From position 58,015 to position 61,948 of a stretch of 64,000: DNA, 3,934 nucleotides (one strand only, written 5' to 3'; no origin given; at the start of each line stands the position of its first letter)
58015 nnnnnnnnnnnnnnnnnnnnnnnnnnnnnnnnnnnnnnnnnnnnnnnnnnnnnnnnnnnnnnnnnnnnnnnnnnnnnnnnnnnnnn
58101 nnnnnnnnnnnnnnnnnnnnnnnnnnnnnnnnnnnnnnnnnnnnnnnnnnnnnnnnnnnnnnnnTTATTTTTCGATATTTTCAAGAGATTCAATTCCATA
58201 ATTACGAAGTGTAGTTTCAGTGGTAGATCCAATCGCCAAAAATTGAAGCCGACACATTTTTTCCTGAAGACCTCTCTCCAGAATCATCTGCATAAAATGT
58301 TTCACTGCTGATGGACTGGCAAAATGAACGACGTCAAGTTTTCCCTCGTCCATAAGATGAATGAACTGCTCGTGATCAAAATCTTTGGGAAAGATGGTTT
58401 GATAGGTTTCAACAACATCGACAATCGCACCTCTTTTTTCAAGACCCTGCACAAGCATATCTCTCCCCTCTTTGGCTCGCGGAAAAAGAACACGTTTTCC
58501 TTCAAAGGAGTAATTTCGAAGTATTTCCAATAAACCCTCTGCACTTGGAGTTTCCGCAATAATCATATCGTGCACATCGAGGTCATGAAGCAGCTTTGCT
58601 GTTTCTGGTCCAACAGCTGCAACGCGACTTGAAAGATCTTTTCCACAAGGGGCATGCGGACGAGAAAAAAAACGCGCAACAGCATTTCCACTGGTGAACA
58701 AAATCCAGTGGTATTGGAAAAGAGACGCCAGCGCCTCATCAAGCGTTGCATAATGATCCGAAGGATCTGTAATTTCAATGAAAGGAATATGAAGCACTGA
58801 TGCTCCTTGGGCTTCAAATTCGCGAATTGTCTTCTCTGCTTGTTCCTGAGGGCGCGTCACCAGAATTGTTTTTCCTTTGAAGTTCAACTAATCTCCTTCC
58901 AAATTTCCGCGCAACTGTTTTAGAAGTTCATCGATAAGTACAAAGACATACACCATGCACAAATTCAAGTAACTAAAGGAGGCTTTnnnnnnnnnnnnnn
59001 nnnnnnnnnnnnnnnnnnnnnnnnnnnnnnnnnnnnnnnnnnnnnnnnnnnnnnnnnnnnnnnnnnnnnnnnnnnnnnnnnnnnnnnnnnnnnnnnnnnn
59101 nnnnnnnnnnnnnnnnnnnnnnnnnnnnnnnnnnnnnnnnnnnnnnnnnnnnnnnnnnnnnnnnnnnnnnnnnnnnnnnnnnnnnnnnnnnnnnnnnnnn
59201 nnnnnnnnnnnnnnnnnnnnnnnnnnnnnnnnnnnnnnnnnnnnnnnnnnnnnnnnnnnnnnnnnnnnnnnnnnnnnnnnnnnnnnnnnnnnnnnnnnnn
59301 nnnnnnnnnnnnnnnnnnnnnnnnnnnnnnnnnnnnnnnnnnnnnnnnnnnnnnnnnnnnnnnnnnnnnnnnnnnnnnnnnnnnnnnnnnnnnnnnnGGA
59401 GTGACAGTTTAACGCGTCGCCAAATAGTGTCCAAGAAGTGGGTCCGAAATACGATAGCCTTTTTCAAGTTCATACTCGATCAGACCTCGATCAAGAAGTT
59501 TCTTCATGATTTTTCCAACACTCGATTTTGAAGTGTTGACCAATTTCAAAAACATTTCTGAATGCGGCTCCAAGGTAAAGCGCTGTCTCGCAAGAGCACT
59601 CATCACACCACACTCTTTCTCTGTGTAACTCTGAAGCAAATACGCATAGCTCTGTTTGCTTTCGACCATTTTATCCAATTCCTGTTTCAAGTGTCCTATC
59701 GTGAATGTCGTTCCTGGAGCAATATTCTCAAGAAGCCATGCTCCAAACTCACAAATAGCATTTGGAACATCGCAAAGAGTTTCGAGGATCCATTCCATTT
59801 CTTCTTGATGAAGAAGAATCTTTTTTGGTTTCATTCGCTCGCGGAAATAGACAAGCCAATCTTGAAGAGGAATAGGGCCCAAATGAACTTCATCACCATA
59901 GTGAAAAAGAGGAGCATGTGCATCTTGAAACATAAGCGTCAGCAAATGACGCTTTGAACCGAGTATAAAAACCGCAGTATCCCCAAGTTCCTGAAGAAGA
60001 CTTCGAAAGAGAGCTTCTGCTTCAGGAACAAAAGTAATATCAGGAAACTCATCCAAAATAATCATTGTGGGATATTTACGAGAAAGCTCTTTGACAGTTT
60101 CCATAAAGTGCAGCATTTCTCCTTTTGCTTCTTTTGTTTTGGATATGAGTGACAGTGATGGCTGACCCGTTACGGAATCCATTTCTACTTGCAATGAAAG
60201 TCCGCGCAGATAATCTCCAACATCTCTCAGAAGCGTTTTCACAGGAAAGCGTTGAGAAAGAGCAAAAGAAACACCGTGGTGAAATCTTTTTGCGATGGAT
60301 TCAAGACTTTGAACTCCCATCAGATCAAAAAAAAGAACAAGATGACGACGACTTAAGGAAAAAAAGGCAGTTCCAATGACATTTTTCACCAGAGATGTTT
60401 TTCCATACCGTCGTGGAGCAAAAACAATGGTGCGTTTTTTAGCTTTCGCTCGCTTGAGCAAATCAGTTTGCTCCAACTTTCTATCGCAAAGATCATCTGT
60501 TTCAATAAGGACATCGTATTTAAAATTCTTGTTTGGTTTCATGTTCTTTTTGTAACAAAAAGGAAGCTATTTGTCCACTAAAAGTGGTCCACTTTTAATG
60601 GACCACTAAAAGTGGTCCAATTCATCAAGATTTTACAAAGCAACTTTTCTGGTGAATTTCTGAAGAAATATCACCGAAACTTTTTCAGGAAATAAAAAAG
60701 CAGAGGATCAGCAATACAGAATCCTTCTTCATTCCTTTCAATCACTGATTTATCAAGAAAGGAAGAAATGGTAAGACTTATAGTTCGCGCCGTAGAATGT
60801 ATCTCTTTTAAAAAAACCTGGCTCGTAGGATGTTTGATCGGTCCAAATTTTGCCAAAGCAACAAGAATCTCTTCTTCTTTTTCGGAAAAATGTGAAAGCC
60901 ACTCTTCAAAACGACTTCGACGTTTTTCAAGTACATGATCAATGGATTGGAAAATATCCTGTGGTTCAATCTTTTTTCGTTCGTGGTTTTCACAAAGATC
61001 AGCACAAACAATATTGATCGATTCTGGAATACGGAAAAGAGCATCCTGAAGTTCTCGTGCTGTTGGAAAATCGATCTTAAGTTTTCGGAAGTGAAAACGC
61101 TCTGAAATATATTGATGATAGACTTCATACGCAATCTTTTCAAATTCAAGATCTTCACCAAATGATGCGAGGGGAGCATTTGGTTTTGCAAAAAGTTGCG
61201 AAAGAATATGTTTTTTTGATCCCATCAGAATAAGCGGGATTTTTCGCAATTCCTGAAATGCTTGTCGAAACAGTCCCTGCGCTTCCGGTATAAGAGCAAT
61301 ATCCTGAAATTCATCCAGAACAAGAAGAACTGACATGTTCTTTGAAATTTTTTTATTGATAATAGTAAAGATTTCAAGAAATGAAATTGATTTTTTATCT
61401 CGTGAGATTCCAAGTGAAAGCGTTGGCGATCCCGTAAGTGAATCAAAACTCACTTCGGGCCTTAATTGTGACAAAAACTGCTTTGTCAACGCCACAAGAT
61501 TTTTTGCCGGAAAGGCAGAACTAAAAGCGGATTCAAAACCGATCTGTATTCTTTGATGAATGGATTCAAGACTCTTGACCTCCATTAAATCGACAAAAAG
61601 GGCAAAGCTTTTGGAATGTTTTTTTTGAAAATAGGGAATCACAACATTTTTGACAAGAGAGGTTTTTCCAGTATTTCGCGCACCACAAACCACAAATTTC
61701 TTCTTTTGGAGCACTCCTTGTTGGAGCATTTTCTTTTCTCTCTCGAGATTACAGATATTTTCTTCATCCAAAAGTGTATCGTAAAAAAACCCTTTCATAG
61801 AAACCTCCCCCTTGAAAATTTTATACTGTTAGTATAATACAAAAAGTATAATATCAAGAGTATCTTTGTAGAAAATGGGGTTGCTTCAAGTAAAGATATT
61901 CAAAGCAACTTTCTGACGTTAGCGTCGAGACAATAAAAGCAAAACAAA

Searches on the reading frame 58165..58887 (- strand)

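Call 71: search_protein_families(library=pfam, proteins=[window:58165-58887:-], max_evalue=0.0001)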
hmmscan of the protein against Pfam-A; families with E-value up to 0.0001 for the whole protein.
window:58165-58887:- (240 aa): 1 family
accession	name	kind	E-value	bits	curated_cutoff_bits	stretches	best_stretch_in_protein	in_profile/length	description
PF02602.20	HEM4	-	1.1e-49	169.1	27.5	1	20-233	3-216/231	Uroporphyrinogen-III synthase HemD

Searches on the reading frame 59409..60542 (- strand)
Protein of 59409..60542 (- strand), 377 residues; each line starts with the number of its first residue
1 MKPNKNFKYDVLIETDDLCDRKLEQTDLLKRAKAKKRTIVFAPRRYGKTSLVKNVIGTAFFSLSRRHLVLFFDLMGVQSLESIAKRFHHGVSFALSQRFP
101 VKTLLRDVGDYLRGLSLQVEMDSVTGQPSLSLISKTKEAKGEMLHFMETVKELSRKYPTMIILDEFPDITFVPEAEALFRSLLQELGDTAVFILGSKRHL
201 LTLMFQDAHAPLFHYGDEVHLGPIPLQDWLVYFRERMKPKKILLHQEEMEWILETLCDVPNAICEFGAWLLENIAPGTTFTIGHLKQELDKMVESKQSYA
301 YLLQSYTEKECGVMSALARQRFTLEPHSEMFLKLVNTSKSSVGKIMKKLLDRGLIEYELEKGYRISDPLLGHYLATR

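Call 73: search_protein_families(library=pfam, proteins=[window:59409-60542:-], max_evalue=0.01)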
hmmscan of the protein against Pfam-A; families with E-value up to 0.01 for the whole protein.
window:59409-60542:- (377 aa): 2 families
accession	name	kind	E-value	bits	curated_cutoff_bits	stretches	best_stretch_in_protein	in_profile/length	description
PF13173.12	AAA_14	-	3.5e-05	24.3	27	0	146-202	50-104/129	AAA domain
PF01637.24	ATPase_2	-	4.4e-05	23.8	33.2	1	19-184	2-137/225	ATPase domain predominantly from Archaea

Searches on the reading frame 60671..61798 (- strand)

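Call 73: search_protein_families(library=pfam, proteins=[window:60671-61798:-], max_evalue=0.01)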
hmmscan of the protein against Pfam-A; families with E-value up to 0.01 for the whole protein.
window:60671-61798:- (375 aa): 4 families
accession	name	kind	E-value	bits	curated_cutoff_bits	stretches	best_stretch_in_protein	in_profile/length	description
PF13173.12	AAA_14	-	1.4e-06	28.8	27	0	140-201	47-105/129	AAA domain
PF13401.12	AAA_22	-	1.2e-05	26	27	1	35-195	8-124/130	AAA domain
PF08477.19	Roc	-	0.0015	19.2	27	1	34-80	1-47/119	Ras of Complex, Roc, domain of DAPkinase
PF01637.24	ATPase_2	-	0.0024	18.2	33.2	1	35-181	23-136/225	ATPase domain predominantly from Archaea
